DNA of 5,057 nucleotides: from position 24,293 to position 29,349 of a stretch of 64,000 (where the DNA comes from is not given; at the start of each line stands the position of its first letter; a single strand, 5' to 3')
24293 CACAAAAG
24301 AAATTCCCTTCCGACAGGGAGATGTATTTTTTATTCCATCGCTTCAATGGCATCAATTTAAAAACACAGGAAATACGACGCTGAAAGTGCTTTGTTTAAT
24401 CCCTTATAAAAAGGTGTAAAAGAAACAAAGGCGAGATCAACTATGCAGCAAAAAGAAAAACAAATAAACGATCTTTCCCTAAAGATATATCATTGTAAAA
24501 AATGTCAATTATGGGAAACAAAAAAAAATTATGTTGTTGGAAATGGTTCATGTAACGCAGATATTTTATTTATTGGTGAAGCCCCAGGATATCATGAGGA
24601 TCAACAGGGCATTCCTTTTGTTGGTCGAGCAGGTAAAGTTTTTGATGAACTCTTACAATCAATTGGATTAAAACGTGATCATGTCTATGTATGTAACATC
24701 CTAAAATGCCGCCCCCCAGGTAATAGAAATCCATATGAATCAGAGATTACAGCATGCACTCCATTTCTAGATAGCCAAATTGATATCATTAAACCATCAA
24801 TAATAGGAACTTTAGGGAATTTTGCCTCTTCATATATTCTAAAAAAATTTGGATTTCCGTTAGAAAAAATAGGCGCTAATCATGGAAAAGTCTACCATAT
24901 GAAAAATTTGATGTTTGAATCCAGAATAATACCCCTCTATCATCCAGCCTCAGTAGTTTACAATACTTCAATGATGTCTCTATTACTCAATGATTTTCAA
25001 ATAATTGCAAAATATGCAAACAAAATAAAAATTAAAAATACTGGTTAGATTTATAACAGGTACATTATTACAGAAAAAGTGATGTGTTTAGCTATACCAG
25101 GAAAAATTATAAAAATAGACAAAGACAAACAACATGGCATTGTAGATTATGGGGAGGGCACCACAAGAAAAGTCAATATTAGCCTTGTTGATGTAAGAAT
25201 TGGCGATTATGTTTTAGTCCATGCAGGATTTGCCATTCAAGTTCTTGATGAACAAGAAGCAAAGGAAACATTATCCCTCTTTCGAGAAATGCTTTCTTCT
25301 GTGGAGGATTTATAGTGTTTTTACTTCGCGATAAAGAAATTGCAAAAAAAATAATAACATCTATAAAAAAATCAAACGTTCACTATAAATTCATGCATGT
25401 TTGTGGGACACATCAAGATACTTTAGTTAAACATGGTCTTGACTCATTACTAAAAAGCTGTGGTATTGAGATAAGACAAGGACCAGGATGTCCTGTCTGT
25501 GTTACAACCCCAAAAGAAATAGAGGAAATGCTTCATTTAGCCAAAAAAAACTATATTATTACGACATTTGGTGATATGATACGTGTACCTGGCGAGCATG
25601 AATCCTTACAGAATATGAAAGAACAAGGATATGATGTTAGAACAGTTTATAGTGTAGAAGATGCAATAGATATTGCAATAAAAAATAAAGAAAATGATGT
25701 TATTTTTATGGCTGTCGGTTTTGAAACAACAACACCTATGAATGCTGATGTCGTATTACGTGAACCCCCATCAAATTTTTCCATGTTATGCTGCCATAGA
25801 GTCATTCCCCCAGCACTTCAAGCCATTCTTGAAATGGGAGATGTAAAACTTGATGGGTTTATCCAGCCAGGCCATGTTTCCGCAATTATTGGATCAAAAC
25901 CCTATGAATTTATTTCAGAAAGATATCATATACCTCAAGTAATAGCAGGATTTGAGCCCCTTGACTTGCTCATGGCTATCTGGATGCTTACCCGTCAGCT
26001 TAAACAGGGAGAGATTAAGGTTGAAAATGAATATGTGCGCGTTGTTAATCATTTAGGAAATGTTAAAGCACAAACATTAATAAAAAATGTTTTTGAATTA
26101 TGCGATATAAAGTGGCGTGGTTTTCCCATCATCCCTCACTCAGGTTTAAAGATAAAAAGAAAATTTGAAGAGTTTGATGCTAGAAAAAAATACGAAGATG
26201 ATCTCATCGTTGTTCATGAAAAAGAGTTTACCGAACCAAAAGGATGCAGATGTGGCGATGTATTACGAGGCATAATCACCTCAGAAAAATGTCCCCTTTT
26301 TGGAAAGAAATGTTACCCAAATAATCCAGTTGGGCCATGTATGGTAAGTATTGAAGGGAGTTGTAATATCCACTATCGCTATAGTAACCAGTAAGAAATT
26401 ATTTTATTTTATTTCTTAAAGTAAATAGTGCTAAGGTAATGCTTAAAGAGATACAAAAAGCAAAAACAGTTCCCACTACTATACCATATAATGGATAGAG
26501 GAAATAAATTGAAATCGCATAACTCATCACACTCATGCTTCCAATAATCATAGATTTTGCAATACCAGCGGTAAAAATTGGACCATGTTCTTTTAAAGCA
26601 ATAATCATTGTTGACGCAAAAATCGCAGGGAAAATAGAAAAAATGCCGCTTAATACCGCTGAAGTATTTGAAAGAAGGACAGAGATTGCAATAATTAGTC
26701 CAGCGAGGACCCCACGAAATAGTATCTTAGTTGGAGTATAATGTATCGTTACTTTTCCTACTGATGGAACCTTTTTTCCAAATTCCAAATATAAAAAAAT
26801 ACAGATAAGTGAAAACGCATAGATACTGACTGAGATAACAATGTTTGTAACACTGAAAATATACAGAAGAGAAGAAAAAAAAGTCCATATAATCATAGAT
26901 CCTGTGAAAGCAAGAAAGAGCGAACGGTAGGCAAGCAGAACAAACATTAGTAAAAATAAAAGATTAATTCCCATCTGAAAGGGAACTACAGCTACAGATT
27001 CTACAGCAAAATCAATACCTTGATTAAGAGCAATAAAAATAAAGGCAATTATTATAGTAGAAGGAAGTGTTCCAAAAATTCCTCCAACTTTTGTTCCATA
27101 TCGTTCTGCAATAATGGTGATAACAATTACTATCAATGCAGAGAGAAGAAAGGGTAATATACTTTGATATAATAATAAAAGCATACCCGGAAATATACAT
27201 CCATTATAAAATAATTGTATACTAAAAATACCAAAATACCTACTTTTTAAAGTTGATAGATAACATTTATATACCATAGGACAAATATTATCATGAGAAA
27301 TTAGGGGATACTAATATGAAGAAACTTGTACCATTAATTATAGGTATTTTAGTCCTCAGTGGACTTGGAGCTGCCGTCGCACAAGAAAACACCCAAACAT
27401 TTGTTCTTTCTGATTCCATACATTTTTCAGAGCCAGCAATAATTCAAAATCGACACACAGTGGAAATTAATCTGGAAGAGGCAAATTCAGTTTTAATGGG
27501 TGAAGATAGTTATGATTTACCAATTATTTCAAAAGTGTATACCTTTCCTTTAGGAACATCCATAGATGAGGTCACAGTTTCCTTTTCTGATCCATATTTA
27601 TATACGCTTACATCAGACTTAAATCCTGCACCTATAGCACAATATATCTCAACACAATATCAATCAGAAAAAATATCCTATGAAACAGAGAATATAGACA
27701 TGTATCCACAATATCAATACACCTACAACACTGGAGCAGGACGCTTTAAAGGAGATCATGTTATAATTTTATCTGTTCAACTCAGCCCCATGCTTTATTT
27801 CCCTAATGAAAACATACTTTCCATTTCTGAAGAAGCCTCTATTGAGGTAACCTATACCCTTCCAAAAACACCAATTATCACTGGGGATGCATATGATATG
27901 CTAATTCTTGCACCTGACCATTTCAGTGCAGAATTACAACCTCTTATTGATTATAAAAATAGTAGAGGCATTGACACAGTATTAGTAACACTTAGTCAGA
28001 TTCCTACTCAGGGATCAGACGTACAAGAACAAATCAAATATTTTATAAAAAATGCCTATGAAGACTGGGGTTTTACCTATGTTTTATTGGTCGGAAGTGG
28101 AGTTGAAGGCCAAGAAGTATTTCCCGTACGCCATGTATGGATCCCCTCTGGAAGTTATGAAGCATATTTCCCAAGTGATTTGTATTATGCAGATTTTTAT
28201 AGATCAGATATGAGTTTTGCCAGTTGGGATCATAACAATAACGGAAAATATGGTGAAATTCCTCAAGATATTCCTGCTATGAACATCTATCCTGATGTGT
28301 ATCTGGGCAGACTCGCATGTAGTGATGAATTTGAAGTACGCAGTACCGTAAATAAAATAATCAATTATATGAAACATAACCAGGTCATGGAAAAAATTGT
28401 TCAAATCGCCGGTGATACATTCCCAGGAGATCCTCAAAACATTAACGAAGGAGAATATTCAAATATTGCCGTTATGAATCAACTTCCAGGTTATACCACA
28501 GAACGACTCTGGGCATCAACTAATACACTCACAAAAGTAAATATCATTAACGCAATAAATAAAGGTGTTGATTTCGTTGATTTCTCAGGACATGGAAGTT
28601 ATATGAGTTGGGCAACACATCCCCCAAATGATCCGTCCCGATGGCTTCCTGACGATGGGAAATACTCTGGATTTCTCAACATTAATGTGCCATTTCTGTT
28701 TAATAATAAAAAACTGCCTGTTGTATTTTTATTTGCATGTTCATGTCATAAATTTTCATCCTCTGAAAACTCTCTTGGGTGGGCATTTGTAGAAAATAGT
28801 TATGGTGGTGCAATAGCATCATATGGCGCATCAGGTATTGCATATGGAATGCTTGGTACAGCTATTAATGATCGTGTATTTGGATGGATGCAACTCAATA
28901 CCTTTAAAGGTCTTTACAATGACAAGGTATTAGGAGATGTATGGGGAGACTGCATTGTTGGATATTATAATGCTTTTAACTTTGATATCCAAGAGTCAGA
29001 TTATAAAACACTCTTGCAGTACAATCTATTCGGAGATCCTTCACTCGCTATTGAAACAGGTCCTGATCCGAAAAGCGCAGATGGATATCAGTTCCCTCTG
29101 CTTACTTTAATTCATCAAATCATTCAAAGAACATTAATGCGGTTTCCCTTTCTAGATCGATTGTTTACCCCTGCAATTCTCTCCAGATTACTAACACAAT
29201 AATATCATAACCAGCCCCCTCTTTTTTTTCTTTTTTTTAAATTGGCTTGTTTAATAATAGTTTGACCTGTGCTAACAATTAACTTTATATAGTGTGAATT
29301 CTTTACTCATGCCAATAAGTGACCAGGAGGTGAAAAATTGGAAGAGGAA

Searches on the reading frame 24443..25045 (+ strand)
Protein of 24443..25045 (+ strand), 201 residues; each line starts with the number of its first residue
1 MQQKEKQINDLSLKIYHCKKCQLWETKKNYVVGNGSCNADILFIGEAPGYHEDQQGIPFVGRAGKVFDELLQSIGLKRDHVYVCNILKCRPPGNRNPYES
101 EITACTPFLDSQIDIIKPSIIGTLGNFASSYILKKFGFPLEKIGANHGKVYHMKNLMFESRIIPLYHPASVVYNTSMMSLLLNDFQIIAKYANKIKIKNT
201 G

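Call 92: search_protein_families(library=pfam, proteins=[window:24443-25045:+], max_evalue=0.01)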
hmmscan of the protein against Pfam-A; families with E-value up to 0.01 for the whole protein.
window:24443-25045:+ (201 aa): 1 family
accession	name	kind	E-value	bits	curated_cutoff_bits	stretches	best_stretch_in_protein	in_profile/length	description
PF03167.25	UDG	-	1.8e-35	122.5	24.3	1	33-179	2-129/141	Uracil DNA glycosylase superfamily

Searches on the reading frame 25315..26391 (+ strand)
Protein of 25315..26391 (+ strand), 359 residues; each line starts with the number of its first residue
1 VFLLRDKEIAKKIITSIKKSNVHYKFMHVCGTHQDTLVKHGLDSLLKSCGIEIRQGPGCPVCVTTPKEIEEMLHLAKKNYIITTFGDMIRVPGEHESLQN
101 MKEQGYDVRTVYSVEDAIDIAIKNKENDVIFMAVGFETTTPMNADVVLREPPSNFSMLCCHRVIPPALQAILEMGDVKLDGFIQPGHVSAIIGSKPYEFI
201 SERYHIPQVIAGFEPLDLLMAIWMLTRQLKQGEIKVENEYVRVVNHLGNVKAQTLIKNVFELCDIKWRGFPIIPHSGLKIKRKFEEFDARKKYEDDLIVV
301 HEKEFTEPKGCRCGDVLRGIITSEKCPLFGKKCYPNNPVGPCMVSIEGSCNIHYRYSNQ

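Call 92: search_protein_families(library=pfam, proteins=[window:25315-26391:+], max_evalue=0.01)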
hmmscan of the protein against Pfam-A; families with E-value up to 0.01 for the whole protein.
window:25315-26391:+ (359 aa): 1 family
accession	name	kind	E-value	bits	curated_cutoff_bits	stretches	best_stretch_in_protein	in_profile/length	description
PF01924.21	HypD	-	8.9e-141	469.5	25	1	10-356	3-350/351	Hydrogenase formation hypA family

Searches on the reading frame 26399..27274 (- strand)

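Call 92: search_protein_families(library=pfam, proteins=[window:26399-27274:-], max_evalue=0.01)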
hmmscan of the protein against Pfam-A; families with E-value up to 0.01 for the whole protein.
window:26399-27274:- (291 aa): 1 family
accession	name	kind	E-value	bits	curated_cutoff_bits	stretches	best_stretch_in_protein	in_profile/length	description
PF11345.13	DUF3147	-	7.1e-08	33.3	23.6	2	39-139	2-107/111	Protein of unknown function (DUF3147)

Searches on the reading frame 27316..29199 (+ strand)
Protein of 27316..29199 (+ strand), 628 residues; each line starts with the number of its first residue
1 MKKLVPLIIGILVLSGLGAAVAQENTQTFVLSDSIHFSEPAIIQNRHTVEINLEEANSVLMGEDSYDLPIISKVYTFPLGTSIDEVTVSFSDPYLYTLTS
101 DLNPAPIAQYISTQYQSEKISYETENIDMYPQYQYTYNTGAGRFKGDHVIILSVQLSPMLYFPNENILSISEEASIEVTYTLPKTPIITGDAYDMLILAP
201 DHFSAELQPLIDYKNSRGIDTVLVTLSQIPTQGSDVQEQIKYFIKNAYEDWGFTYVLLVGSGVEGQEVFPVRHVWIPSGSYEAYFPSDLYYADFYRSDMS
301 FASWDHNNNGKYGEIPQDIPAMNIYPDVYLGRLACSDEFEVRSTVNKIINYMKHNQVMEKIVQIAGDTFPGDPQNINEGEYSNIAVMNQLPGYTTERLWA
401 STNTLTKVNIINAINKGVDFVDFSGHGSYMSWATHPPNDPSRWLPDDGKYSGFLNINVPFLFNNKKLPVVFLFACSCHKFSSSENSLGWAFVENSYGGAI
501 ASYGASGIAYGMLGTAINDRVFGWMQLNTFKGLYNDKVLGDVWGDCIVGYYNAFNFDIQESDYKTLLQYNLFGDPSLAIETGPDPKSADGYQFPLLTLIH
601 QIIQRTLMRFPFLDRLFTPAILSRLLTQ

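Call 5: search_protein_families(library=pfam, proteins=[window:27316-29199:+], max_evalue=0.1)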
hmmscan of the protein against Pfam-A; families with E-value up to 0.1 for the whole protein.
window:27316-29199:+ (628 aa): 2 families
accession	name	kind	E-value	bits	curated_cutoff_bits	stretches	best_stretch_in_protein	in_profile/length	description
PF01364.23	Peptidase_C25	-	1.7e-53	182.6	23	1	195-578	1-373/374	Peptidase family C25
PF08126.16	Propeptide_C25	-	0.0026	17.3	22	1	66-185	60-177/205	Propeptide_C25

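Call 6: search_protein_families(library=ncbifam, proteins=[window:27316-29199:+], max_evalue=0.1)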
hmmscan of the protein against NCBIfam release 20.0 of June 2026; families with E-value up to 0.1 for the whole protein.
window:27316-29199:+ (628 aa): 2 families
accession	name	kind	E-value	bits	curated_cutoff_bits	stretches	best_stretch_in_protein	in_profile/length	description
NF033707.1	T9SS_sortase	equivalog_domain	7.6e-16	57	420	1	155-580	335-733/1095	type IX secretion system sortase PorU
NF052324.1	PorU_rel_Nterm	equivalog_domain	4.4e-11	41.7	450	1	322-581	522-767/879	putative type IX secretion system sortase PorU2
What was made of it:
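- On PorU-type T9SS sortase (NCBIfam NF033707): The small paralog scores 57 bits against a cut-off of 420 (call 6).
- On Archaeal S-layer / archaeosortase-anchored surface protein: No such Pfam or NCBIfam hit (calls 5, 6).
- Closest known: PorU, the C25-family sortase of the type IX secretion system. Different: The NCBIfam PorU models are not met (call 6).
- They score 57 against a cut-off of 420 for the small one (call 6).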

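Call 90: list_cluster_members(proteins=[P0001, window:27316-29199:+, window:47632-48759:+, window:47470-48759:+, window:39807-40172:+])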
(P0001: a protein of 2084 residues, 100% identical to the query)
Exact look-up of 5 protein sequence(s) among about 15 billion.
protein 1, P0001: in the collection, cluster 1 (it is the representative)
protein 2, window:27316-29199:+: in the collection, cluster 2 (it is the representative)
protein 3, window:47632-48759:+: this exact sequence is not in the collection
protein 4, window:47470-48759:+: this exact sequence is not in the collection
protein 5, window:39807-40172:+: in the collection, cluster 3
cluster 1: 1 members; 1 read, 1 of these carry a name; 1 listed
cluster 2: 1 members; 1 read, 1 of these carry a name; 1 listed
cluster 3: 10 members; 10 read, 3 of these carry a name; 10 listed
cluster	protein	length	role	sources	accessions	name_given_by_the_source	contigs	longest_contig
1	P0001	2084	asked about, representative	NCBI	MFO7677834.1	MAG: C25 family cysteine peptidase [Thermoplasmatota archaeon]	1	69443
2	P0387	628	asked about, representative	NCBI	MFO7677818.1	MAG: C25 family cysteine peptidase [Thermoplasmatota archaeon]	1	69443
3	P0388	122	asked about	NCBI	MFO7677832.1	MAG: hypothetical protein R6V50_05565 [Thermoplasmatota archaeon]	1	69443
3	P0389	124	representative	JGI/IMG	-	hypothetical protein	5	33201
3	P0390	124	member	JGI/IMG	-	hypothetical protein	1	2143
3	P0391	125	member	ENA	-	-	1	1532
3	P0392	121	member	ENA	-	-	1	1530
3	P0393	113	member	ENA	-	-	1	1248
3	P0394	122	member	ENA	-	-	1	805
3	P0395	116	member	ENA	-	-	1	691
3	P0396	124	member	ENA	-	-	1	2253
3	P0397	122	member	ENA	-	-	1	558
